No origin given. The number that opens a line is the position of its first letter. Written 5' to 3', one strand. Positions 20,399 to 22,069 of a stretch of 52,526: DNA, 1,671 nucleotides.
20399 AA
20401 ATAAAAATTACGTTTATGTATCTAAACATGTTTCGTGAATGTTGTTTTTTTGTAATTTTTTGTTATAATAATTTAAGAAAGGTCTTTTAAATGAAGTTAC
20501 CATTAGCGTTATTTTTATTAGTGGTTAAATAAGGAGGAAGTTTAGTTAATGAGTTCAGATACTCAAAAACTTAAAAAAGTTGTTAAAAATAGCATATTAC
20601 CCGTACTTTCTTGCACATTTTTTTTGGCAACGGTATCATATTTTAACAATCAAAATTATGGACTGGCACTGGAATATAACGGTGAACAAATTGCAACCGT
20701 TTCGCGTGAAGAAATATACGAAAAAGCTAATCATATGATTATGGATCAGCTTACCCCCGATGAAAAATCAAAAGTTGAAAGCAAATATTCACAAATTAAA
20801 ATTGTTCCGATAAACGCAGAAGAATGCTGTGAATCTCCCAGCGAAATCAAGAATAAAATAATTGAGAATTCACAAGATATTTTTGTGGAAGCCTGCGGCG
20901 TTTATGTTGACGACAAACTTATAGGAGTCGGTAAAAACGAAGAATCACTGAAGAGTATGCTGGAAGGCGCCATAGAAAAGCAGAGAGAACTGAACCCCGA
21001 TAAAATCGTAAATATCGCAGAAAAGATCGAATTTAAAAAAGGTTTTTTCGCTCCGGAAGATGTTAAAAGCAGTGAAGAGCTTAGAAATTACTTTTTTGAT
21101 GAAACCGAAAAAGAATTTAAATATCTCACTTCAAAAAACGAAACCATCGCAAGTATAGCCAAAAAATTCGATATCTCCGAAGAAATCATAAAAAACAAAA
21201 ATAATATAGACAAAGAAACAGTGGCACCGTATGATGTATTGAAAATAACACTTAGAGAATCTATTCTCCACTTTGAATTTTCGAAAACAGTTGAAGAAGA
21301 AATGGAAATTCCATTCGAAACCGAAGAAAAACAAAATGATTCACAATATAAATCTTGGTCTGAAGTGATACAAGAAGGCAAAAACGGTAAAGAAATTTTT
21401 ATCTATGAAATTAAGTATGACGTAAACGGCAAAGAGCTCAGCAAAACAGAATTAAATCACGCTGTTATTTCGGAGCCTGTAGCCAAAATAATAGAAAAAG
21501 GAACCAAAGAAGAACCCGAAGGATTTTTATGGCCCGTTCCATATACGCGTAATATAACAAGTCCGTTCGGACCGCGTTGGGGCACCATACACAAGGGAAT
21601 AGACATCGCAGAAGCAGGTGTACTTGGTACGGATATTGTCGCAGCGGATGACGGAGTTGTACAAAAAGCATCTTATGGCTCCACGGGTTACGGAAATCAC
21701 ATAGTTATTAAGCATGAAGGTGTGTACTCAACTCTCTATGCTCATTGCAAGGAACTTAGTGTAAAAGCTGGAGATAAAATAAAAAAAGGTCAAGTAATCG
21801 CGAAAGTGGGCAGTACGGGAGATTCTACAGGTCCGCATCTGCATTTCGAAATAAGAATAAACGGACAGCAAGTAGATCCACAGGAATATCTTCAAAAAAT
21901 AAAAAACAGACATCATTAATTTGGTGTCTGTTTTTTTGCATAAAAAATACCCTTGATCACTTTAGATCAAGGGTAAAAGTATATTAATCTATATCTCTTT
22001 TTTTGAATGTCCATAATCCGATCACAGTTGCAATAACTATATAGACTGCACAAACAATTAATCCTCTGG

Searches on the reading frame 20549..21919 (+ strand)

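Call 18: search_protein_families(library=pfam, proteins=[window:20549-21919:+], max_evalue=0.00001)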
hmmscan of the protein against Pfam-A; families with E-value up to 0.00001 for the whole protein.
window:20549-21919:+ (456 aa): 2 families
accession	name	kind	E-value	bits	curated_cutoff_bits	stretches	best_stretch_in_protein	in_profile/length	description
PF01551.29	Peptidase_M23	-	7.9e-34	116.2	28.7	1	347-444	2-96/96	Peptidase family M23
PF07501.17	G5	-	1.3e-18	67.4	23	1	246-320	2-75/75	G5 domain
